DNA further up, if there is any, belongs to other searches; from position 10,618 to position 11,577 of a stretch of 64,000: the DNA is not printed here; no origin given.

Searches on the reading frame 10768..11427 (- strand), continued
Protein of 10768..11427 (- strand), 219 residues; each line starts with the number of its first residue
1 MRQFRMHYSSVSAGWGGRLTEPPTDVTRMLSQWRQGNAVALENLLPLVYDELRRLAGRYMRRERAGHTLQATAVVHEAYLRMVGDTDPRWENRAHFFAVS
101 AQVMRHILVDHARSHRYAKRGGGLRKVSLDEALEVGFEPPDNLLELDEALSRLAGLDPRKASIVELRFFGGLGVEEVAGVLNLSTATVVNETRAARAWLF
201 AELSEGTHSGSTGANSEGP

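Call 19: find_related_loci(query=window:10768-11343:-, collection=genome_contigs, flank=10000)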
Query window:10768-11343:- (191 aa) in genome_contigs; peptide patterns used: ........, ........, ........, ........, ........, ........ (x = any residue, [..] = any of these).
600 stretches matched a pattern (row limit reached: there are more); 460 encode a relative of the query (tblastn E <= 1e-3); the best 80 are kept; 80 distinct loci.
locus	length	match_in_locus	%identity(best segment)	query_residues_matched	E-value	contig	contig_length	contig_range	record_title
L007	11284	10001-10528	60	1-176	2e-68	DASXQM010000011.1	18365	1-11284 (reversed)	MAG TPA_asm: Pyrinomonadaceae bacterium isolate SMAG_U4613 k141_155644, whole genome shotgun sequence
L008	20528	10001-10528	57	1-176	1e-64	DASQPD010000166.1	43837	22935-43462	MAG TPA_asm: Pyrinomonadaceae bacterium isolate SMAG_U10820 k141_2809998, whole genome shotgun sequence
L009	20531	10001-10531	60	1-177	1e-64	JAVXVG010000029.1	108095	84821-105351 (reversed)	MAG: Acidobacteriota bacterium isolate BP_34 scaffold_651694, whole genome shotgun sequence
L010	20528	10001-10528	57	1-176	1e-63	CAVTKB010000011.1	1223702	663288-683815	MAG: uncultured Acidobacteriota bacterium isolate MFD05521.bin.1.70 genome assembly, contig: contig_62090, whole genome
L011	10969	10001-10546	58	1-183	2e-63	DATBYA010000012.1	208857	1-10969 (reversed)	MAG TPA_asm: Candidatus Sulfotelmatobacter sp. isolate SMAG_U7581 k141_807191, whole genome shotgun sequence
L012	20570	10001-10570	55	1-190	6e-63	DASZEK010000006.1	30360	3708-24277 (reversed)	MAG TPA_asm: Pyrinomonadaceae bacterium isolate SMAG_U6492 k141_131362, whole genome shotgun sequence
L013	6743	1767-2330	59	1-190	8e-63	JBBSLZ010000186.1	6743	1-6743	MAG: Chthoniobacterales bacterium isolate LS5_sbin.15 LS5_sbin.15_K_739970_L_6743_cov_17.6765, whole genome shotgun sequ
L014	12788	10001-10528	59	1-176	1e-62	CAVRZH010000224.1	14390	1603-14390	MAG: Bryobacterales bacterium isolate MFD04752.bin.3.6 genome assembly, contig: contig_99280, whole genome shotgun seque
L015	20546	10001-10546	58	1-183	3e-62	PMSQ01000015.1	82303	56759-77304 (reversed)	MAG: Acidobacteriaceae bacterium isolate palsa_122 73.20110700_P1M.4_contig_1239, whole genome shotgun sequence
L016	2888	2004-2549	57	1-183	1e-62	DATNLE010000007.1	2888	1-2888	MAG TPA_asm: Candidatus Acidiferrales bacterium isolate SMAG_U11443 k141_669803, whole genome shotgun sequence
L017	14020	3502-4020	60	1-175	4e-62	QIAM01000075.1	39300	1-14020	MAG: Acidobacteria bacterium isolate gp1 AA129 14_0903_13_30cm_scaffold_4557081_curated, whole genome shotgun sequence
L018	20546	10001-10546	58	1-183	5e-62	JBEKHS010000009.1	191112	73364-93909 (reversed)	MAG: Candidatus Sulfotelmatobacter sp. isolate SPRUCE 282 SPRUCE_282_9, whole genome shotgun sequence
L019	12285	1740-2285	57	1-183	4e-62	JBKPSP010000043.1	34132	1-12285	MAG: Acidobacteriota bacterium isolate GS_EKS_MAG_00019 GS_EKS_000000564839, whole genome shotgun sequence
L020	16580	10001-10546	58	1-183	8e-62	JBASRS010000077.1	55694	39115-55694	MAG: Terriglobales bacterium isolate MFD13510_ilm_asm_bin1 k127_34598, whole genome shotgun sequence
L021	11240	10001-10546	57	1-183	1e-61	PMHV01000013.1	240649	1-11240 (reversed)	MAG: Acidobacteriaceae bacterium isolate palsa_309 73.20120600_P2M.24_contig_4, whole genome shotgun sequence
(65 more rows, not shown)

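Call 22: find_encoding_contigs(protein=P0241, flank=10000, max_places=4)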
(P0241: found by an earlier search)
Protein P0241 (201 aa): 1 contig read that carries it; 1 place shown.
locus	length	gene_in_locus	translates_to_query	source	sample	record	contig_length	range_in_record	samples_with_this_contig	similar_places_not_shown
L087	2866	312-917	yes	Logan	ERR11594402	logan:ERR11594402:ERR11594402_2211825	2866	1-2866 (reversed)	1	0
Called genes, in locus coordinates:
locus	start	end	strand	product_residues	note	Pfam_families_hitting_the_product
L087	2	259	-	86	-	?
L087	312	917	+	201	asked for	PF07638:Sigma70_ECF, PF08281:Sigma70_r4_2 (weak), PF04545:Sigma70_r4 (weak)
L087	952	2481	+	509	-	-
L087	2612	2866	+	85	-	?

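Call 26: search_solved_structures(query=window:10768-11343:-, max_evalue=0.001, show_alignments=2)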
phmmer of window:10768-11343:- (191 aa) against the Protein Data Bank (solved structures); distinct sequences matched with E-value up to 0.001: 0.

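Call 48: find_encoding_contigs(protein=P0122, flank=10000, max_places=3)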
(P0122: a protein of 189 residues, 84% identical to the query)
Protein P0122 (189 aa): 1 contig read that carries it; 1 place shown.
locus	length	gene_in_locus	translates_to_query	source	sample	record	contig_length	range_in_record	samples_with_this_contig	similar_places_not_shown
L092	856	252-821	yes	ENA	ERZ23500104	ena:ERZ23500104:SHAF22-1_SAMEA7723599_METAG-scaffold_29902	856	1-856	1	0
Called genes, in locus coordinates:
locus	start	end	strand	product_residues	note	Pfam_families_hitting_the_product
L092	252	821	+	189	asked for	PF07638:Sigma70_ECF, PF08281:Sigma70_r4_2 (weak), PF04545:Sigma70_r4 (weak)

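Call 49: find_encoding_contigs(protein=P0125, flank=10000, max_places=3)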
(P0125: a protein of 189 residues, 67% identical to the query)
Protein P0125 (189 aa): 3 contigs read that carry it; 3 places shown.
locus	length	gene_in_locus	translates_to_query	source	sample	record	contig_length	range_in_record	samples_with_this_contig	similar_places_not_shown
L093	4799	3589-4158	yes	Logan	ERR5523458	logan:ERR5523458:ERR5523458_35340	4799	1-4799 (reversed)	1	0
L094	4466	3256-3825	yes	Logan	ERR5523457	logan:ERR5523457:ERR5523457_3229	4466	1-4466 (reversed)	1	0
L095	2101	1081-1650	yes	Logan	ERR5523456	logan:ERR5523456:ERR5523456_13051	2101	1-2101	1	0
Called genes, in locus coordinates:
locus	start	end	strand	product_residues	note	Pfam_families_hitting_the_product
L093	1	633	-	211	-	?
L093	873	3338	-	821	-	-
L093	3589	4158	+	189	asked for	PF07638:Sigma70_ECF, PF08281:Sigma70_r4_2, PF04545:Sigma70_r4 (weak)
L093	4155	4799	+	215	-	?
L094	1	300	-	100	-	?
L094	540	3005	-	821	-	-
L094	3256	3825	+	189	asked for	PF07638:Sigma70_ECF, PF08281:Sigma70_r4_2, PF04545:Sigma70_r4 (weak)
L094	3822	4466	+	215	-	?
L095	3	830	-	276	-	?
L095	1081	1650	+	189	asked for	PF07638:Sigma70_ECF, PF08281:Sigma70_r4_2, PF04545:Sigma70_r4 (weak)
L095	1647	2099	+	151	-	?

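Call 62: search_solved_structures(query=A1, max_evalue=1)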
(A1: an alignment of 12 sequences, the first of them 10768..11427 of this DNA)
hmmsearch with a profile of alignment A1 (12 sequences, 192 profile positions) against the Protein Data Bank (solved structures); distinct sequences matched with E-value up to 1: 17.
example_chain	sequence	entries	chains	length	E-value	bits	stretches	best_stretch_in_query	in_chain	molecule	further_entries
6dv9_F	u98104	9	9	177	2.9e-05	27.1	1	18-178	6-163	ECF RNA polymerase sigma factor SigL | RNA polymerase sigma factor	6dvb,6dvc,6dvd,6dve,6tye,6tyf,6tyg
6dxo_A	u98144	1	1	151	4.3e-05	26.6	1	132-172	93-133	RNA polymerase ECF-subfamily sigma factor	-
4cxf_A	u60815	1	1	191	0.0028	20.7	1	15-188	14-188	RNA POLYMERASE SIGMA FACTOR CNRH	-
9n9q_C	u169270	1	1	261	0.0055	19.7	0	53-143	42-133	RpoE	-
6pfv_A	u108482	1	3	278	0.073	16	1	105-173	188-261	RNA polymerase sigma factor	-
6pfj_A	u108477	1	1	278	0.074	16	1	105-173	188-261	RNA polymerase sigma factor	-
1l0o_C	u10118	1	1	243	0.079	15.9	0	127-172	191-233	sigma factor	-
9isn_F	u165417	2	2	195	0.15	15.1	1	67-176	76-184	ECF sigma factor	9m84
4nqw_A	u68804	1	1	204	0.16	14.9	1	102-177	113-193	ECF RNA polymerase sigma factor SigK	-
5wuq_A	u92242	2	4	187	0.19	14.7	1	10-185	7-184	ECF RNA polymerase sigma factor SigW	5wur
8jzt_A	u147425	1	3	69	0.33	13.9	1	135-181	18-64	RNA polymerase sigma factor SigF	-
7qh5_A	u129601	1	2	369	0.36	13.8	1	132-188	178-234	RNA polymerase sigma factor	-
1or7_A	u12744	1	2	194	0.4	13.6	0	99-178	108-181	RNA polymerase sigma-E factor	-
8x6g_H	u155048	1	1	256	0.43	13.5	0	135-177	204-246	RNA polymerase sigma factor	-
6jbq_F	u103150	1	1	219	0.55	13.2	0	99-178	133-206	ECF RNA polymerase sigma-E factor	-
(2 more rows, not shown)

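Call 63: search_solved_structures(query=A1, max_evalue=0.01, show_alignments=3)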
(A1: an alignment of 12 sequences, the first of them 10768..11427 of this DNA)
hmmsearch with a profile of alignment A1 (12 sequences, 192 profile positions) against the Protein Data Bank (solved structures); distinct sequences matched with E-value up to 0.01: 4.
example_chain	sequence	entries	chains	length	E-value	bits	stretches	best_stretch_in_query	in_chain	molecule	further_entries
6dv9_F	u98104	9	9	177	2.9e-05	27.1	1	18-178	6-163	ECF RNA polymerase sigma factor SigL | RNA polymerase sigma factor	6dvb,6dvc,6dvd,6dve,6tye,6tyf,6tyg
6dxo_A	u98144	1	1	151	4.3e-05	26.6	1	132-172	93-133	RNA polymerase ECF-subfamily sigma factor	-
4cxf_A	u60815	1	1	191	0.0028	20.7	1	15-188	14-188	RNA POLYMERASE SIGMA FACTOR CNRH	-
9n9q_C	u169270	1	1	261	0.0055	19.7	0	53-143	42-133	RpoE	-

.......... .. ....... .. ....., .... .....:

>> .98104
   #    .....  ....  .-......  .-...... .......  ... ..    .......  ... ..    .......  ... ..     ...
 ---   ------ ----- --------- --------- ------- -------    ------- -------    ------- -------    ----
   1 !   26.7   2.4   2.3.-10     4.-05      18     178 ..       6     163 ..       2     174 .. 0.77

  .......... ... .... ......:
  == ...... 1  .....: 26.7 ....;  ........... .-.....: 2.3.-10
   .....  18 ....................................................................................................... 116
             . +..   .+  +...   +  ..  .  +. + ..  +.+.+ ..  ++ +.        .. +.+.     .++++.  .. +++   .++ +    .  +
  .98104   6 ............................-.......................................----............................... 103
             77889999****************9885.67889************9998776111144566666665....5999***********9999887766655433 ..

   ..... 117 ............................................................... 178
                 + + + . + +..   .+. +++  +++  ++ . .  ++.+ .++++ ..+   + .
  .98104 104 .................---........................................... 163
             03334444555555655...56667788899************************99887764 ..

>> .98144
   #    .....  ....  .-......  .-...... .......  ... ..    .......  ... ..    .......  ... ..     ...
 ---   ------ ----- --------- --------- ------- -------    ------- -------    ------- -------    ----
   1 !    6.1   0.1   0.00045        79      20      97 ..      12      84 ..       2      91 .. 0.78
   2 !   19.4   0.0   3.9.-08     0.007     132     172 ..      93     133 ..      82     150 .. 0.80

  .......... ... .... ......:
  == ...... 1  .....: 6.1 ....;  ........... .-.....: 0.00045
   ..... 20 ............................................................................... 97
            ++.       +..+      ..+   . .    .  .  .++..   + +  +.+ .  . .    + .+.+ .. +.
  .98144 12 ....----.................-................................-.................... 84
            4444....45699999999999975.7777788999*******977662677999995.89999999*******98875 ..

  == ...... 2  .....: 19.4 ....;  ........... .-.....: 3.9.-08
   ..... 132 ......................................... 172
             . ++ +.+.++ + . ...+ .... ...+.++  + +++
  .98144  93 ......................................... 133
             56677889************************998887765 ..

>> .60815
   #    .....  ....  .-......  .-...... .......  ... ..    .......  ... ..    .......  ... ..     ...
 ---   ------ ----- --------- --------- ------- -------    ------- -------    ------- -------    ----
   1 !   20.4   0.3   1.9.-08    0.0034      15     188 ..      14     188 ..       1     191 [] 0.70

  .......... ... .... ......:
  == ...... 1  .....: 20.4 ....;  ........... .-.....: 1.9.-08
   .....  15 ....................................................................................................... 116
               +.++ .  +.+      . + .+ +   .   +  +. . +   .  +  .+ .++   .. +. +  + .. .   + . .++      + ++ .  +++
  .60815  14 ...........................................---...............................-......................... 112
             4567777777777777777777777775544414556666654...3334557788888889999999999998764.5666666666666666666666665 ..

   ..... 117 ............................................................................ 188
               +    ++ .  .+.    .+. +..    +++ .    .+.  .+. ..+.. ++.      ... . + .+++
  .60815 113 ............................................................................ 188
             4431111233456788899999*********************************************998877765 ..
